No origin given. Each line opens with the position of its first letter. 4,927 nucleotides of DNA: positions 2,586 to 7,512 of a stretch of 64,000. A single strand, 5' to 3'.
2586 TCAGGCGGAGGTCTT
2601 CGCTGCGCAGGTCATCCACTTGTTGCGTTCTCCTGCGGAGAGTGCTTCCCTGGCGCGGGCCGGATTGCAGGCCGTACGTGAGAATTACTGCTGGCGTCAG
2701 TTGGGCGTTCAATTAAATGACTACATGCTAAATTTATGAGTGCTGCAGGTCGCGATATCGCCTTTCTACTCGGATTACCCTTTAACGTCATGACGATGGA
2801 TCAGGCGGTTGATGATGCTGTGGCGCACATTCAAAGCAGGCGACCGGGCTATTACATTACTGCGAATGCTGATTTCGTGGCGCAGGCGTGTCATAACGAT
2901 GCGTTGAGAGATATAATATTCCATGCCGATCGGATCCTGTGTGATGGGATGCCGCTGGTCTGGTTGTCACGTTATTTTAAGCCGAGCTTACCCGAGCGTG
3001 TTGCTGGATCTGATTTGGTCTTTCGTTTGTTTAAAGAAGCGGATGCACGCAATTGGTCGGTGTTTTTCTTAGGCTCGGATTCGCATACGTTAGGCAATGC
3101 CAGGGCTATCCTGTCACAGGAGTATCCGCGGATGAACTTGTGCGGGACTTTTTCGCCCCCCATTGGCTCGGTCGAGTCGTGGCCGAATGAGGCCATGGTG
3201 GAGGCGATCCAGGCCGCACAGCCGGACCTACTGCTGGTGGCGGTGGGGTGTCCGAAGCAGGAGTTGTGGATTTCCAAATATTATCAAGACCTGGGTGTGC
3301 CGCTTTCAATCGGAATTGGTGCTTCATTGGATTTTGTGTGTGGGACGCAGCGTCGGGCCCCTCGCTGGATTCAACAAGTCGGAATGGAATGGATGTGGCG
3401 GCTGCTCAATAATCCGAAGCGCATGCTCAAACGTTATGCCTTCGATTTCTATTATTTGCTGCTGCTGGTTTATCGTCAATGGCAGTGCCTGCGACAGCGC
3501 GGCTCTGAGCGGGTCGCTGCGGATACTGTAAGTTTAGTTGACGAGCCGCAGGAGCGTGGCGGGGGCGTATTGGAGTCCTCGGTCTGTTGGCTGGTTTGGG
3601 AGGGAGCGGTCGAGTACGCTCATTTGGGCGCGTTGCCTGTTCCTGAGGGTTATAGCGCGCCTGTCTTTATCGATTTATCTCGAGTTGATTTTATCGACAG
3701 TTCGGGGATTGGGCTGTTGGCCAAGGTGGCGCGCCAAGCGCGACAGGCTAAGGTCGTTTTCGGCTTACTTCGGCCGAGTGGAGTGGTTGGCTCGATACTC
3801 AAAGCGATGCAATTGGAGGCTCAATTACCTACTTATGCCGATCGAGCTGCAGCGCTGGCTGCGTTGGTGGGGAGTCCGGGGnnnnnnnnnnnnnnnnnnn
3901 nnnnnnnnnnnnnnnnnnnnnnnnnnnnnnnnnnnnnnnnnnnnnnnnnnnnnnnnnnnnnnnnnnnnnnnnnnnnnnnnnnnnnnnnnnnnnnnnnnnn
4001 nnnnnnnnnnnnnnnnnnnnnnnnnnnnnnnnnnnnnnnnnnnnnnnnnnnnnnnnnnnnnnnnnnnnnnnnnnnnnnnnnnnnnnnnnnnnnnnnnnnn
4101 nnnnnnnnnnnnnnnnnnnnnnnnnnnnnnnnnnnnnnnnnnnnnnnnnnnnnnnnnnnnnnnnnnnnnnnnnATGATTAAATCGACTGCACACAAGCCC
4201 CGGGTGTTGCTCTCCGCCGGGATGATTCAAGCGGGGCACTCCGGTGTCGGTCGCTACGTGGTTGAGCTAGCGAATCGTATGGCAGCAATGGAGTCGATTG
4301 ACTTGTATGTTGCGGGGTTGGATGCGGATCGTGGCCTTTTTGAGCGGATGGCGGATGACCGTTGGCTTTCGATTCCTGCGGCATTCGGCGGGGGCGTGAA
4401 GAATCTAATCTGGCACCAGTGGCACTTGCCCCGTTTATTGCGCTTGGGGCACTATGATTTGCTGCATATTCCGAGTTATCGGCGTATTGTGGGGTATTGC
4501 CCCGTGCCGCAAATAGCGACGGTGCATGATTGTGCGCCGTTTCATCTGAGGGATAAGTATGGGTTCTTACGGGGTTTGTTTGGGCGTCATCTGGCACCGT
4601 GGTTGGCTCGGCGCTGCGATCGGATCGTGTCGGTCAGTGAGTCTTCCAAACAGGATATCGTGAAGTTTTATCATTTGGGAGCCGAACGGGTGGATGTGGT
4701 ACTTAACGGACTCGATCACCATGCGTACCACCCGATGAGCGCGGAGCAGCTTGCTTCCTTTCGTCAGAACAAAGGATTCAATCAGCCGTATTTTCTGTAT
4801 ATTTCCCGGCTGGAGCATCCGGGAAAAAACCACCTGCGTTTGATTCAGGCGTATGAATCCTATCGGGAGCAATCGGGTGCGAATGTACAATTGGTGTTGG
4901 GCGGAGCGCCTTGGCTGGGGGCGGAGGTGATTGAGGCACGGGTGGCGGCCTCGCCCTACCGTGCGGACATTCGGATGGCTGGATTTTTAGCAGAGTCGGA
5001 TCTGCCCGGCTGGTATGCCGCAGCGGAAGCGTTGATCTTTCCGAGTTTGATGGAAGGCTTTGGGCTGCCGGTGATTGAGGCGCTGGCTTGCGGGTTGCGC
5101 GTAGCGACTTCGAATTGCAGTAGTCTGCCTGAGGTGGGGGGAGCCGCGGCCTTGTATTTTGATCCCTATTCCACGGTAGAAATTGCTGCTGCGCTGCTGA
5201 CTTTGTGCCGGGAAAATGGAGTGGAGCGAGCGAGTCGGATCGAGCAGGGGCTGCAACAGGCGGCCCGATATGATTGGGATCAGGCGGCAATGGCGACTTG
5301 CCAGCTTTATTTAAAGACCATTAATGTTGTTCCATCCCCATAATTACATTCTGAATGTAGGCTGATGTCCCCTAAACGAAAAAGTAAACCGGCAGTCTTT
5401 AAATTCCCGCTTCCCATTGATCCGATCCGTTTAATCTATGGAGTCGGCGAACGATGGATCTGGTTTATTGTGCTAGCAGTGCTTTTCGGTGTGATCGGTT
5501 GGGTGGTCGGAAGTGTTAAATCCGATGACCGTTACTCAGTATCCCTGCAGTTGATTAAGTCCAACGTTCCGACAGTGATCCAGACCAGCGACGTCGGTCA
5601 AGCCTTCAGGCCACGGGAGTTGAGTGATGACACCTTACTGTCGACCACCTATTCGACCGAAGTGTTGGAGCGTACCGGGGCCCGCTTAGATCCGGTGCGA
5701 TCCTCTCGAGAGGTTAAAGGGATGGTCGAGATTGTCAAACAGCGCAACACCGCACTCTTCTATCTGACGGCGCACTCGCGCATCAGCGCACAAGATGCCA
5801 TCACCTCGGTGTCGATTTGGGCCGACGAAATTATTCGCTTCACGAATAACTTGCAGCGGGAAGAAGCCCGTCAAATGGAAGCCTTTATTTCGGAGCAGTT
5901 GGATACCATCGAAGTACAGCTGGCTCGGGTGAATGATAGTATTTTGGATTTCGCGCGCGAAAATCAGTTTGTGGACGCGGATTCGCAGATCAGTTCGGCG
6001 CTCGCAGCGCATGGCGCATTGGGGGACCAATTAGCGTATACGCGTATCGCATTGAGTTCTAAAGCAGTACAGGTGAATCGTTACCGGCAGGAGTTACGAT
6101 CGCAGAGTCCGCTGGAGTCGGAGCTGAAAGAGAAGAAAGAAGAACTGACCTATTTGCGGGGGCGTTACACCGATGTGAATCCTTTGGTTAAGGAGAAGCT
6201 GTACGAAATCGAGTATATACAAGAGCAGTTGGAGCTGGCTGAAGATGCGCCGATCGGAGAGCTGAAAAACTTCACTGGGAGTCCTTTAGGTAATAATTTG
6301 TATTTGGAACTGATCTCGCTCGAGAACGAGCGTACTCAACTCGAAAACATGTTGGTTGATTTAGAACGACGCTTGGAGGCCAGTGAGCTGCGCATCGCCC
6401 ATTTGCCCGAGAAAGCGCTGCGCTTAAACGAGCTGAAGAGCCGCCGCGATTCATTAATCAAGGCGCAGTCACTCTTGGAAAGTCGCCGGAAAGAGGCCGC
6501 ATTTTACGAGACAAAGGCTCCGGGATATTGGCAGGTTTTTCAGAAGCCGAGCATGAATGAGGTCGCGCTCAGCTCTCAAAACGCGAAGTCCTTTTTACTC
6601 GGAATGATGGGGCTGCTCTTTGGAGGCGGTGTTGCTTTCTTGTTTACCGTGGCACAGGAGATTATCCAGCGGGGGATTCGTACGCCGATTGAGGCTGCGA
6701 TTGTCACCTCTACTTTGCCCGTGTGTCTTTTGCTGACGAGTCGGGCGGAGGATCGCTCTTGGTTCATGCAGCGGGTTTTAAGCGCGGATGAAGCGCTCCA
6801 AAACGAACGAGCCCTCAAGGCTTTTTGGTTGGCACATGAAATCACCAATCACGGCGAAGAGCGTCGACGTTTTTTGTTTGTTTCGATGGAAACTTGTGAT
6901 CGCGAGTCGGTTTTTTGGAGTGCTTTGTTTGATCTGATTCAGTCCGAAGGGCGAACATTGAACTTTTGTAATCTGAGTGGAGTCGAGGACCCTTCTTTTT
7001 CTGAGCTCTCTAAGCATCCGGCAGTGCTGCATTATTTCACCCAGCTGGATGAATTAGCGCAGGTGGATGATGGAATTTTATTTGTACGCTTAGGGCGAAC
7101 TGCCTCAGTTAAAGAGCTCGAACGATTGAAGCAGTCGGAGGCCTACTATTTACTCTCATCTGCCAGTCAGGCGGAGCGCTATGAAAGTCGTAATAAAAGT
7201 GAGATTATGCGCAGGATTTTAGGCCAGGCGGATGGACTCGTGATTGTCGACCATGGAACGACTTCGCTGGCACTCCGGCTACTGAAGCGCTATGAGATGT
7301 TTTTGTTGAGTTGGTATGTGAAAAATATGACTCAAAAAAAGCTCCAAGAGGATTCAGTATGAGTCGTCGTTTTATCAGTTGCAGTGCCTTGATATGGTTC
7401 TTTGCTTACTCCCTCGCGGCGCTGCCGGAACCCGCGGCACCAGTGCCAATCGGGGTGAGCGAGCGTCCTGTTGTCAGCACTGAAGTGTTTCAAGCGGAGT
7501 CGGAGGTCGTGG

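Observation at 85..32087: A ~32 kb PEP-CTERM/exosortase EPS locus built as two convergent operons with an embedded partner-switching circuit and no visible sigma/anti-sigma target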

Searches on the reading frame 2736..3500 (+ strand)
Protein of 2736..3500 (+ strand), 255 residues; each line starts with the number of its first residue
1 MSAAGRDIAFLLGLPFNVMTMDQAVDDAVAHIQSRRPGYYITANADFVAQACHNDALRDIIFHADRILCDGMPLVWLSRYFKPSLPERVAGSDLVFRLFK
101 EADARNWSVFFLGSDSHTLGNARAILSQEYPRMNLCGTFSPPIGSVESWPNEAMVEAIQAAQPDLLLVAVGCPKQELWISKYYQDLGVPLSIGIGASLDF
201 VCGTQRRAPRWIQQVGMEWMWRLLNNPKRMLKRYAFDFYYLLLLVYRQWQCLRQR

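Call 39: search_solved_structures(query=window:2736-3500:+, max_evalue=0.00001, show_alignments=1)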
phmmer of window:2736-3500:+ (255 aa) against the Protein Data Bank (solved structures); distinct sequences matched with E-value up to 0.00001: 3.
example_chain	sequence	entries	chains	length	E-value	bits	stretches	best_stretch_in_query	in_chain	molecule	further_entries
7mpk_A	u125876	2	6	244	2e-35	125.4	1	11-247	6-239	N-acetylglucosaminyldiphosphoundecaprenol N-acetyl-beta-D-mannosaminyltransferase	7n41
5wb4_A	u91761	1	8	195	5.5e-27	97.7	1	11-203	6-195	N-acetylglucosaminyldiphosphoundecaprenol N-acetyl-beta-D-mannosaminyltransferase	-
5wfg_A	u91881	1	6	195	1e-26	96.8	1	11-203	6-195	N-acetylglucosaminyldiphosphoundecaprenol N-acetyl-beta-D-mannosaminyltransferase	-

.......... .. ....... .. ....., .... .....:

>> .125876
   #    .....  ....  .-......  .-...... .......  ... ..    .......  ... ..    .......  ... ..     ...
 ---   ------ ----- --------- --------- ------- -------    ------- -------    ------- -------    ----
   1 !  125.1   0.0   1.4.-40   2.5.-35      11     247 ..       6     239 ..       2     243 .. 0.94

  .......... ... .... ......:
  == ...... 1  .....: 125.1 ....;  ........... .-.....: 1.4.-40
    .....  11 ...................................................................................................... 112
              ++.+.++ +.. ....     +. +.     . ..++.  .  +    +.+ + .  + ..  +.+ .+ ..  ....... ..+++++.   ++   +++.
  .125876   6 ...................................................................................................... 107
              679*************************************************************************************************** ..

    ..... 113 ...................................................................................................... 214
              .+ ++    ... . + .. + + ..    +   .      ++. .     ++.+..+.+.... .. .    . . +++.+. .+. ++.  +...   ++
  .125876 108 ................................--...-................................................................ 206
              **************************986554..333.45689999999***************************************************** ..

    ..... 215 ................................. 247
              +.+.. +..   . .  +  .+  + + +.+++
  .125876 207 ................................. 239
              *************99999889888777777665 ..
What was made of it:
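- On GT26 WecB/TagA/CpsF glycosyltransferases: Alignment to 7mpk (call 39).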

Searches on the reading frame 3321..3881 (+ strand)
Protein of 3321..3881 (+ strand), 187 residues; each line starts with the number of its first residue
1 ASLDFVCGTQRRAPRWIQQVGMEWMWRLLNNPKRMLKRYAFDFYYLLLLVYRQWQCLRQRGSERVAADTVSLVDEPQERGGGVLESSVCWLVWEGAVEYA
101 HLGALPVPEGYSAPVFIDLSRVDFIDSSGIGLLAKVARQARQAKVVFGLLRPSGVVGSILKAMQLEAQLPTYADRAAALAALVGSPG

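Call 31: find_related_loci(query=A1, collection=genome_contigs, flank=10000)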
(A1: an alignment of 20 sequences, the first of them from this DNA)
Query A1 (187 aa) in genome_contigs; peptide patterns used: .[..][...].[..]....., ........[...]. (x = any residue, [..] = any of these).
600 stretches matched a pattern (row limit reached: there are more); 582 encode a relative of the query (tblastn E <= 1e-3); the best 80 are kept; 80 distinct loci.
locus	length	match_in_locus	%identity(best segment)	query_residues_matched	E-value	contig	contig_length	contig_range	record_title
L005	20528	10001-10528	53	1-182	9e-57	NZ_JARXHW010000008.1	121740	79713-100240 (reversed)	Thalassobacterium maritimum strain SDUM461003 scaffold_8_length=121741, whole genome shotgun sequence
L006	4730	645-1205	49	1-182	3e-56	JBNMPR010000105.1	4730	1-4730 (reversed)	MAG: Zhongshania aliphaticivorans isolate 3300046534_77 Ga0491194_0054634, whole genome shotgun sequence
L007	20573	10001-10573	49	1-187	4e-55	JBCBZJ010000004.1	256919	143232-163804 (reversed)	MAG: Verrucomicrobiota bacterium isolate P01_A01_bin.112 k141_342851_length_256919_cov_18.6995, whole genome shotgun seq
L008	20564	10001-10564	46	1-182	7e-53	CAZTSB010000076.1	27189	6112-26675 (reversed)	MAG TPA_asm: uncultured Puniceicoccaceae bacterium isolate binchicken_co372_170 genome assembly, contig: k141_3348810, w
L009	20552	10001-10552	50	1-182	8e-53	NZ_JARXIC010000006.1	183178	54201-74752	Thalassobacterium sedimentorum strain SDUM461004 scaffold_6_length=183179, whole genome shotgun sequence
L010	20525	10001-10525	44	1-182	3e-44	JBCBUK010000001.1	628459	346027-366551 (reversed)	MAG: Verrucomicrobiota bacterium isolate J06640_2 NODE_1_length_628459_cov_16.286763, whole genome shotgun sequence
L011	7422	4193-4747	41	1-176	4e-43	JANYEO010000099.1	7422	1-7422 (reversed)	MAG: Opitutia bacterium isolate 338R_metabinner_26 338R_k141_643951, whole genome shotgun sequence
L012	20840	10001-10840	45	1-185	3e-42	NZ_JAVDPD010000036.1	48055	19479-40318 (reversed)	Cerasicoccus maritimus strain NBRC 105382 contig36, whole genome shotgun sequence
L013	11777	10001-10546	38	1-187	1e-35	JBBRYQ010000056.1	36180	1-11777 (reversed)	MAG: Verrucomicrobiales bacterium isolate La5_metabat2.128 La5_metabat2.128_K_1295985_L_36180_cov_18.8518, whole genome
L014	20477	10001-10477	39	1-167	2e-34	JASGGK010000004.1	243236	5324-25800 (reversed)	MAG: Luteolibacter sp. isolate 5H262 JMF-2111-06-0005.hyb.bin.262_3, whole genome shotgun sequence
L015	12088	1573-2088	38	1-179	2e-34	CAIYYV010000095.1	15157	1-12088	MAG: Akkermansiaceae bacterium isolate Loclat_bin-19251 genome assembly, contig: bin-19251:095/452, whole genome shotgun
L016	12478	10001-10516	36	1-179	4e-34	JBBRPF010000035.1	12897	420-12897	MAG: Verrucomicrobiales bacterium isolate La1_metabat2.400 LA1C_B2.400_k141_963522L_12897_cov_8.0000, whole genome shotg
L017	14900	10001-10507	39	1-176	8e-34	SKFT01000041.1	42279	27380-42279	MAG: Puniceicoccaceae bacterium isolate CSBr16_105 CSBr16-304, whole genome shotgun sequence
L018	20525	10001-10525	37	1-182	1e-33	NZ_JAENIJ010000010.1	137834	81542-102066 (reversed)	Luteolibacter pohnpeiensis strain KCTC 22041 scaffold_10_137835, whole genome shotgun sequence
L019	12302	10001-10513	35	1-180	3e-33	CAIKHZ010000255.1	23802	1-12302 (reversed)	MAG: Akkermansiaceae bacterium isolate Umea1p3_bin-495 genome assembly, contig: bin-495:255/370, whole genome shotgun se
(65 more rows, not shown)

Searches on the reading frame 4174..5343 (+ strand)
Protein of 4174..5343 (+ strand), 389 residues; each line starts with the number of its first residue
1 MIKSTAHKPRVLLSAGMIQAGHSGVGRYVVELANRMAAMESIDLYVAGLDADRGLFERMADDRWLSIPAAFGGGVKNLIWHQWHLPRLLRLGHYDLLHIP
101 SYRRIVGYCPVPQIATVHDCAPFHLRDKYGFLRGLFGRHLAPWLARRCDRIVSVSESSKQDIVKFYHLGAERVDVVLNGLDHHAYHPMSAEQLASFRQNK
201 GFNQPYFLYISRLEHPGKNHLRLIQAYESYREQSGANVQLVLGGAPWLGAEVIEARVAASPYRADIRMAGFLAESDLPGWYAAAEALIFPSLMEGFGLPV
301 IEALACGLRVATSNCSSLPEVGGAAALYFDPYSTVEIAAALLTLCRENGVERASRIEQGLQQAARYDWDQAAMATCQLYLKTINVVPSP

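Call 3: search_protein_families(library=pfam, proteins=[window:4174-5343:+], max_evalue=0.01)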
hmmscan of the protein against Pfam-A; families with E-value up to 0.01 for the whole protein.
window:4174-5343:+ (389 aa): 5 families
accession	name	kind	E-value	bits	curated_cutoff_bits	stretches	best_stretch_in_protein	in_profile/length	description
PF00534.26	Glycos_transf_1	-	1.5e-22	80.3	26.4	1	198-356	9-165/172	Glycosyl transferases group 1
PF13692.12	Glyco_trans_1_4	-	2.9e-21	76.7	27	1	205-345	2-140/142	Glycosyl transferases group 1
PF13439.12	Glyco_transf_4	-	5.9e-20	72.4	28.5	1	23-182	2-168/170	Glycosyltransferase Family 4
PF13579.12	Glyco_trans_4_4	-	2.1e-11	44.8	29.7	1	23-179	1-158/158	Glycosyl transferase 4-like domain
PF20706.3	GT4-conflict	-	1.4e-07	31.3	26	1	196-311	189-309/385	Family 4 Glycosyltransferase in conflict systems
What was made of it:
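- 4174..5343 (+): GT4 glycosyltransferase that overlaps the GT26-STAS stop by 8 nt. In some relatives it is fused to GT26-STAS as GT26-STAS-GT4. PF00534 E 1.5e-22 (call 3).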

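Call 6: search_protein_families(library=ncbifam, proteins=[window:4174-5343:+], max_evalue=0.001)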
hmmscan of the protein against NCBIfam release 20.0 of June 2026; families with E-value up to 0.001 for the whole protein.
window:4174-5343:+ (389 aa): 20 families
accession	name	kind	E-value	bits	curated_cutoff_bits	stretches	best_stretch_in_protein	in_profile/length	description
TIGR04047.1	MSMEG_0565_glyc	hypoth_equivalog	1.6e-30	106.4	259.85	1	146-379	137-371/373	MSMEG_0565 family glycosyltransferase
TIGR02149.1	glgA_Coryne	subfamily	1.9e-19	70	302.4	1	111-380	107-388/391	glycogen synthase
TIGR04157.1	glyco_rSAM_CFB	subfamily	7.6e-17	61.4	400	1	145-320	167-337/406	TIGR04157 family glycosyltransferase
TIGR03449.1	mycothiol_MshA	equivalog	1e-16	60.8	462.5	1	147-382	164-403/406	D-inositol-3-phosphate glycosyltransferase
TIGR03088.1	stp2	hypoth_equivalog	7.7e-14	51.5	409.05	1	148-353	137-344/374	TIGR03088 family PEP-CTERM/XrtA system glycosyltransferase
NF050063.1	ProtGlycPglJ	equivalog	1e-12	48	500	1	130-315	127-297/363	N-acetylgalactosamine-N,N'-diacetylbacillosaminyl-diphospho-undecaprenol 4-alpha-N-acetylgalactosaminyltransferase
NF038295.1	EPS_HpsP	equivalog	5.6e-12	45.4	550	1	171-381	175-386/388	hormogonium polysaccharide biosynthesis glycosyltransferase HpsP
TIGR03999.1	thiol_BshA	equivalog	1e-11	44.4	273.7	1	146-372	143-363/375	N-acetyl-alpha-D-glucosaminyl L-malate synthase BshA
NF053787.1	GlcN_PG_synth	equivalog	4.8e-11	42.1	480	1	144-380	140-357/361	N-acetylglucosaminyl phosphatidylglycerol synthase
NF041876.1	EPS_EpsE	equivalog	3e-08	33.3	400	1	207-359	217-371/389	exopolysaccharide biosynthesis GT4 family glycosyltransferase EpsE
TIGR02472.1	sucr_P_syn_N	equivalog_domain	3.1e-08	32.9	576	0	287-370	344-429/439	sucrose-phosphate synthase, putative, glycosyltransferase domain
TIGR04063.1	stp3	hypoth_equivalog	8.1e-08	31.5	442.05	1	126-379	136-392/397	TIGR04063 family PEP-CTERM/XrtA system glycosyltransferase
NF053513.1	Gtran_IagA_BgsA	equivalog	2.1e-07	30.3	460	1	261-310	213-262/333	LTA glycolipid anchor biosynthesis glycosyltransferase, IagA/BgsA family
TIGR02468.1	sucrsPsyn_pln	equivalog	3.9e-07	28.3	1143.95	1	286-384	574-669/1051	sucrose-phosphate synthase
NF041010.1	glycosy_Agl16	equivalog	5.5e-07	28.8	575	1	143-380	129-349/352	glycosylation protein Agl16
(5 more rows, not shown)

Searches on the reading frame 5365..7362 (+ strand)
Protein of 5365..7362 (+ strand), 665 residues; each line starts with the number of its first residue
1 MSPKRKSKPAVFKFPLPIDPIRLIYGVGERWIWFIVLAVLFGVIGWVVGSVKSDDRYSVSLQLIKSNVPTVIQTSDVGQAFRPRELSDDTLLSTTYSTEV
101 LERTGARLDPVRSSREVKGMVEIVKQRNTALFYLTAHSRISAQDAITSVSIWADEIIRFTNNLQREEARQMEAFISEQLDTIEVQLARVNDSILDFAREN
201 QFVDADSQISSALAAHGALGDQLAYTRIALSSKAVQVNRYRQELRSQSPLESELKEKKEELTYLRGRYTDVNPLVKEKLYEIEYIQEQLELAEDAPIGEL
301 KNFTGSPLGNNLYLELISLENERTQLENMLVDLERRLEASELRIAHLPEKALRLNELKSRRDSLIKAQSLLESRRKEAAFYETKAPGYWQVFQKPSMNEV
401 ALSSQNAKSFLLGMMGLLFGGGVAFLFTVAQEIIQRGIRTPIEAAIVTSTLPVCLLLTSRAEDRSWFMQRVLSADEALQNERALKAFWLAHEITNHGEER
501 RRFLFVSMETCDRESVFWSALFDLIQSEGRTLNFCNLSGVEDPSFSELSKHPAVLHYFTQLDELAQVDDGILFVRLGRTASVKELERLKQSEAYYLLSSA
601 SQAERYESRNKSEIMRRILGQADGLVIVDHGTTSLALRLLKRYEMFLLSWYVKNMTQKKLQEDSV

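Call 3: search_protein_families(library=pfam, proteins=[window:5365-7362:+], max_evalue=0.01)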
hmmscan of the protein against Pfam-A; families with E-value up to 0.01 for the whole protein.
window:5365-7362:+ (665 aa): 0 families

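Call 6: search_protein_families(library=ncbifam, proteins=[window:5365-7362:+], max_evalue=0.001)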
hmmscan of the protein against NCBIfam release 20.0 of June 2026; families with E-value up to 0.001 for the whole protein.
window:5365-7362:+ (665 aa): 1 family
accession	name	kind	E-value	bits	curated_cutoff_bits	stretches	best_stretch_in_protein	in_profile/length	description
TIGR03007.1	pepcterm_ChnLen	equivalog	3.6e-10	38.7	278.85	1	115-429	107-437/498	XrtA system polysaccharide chain length determinant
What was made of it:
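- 5365..7362 (+): Putative polysaccharide co-polymerase (chain-length determinant-like). The assignment is weak. TIGR03007 E 4e-10, far below cutoff (call 6).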
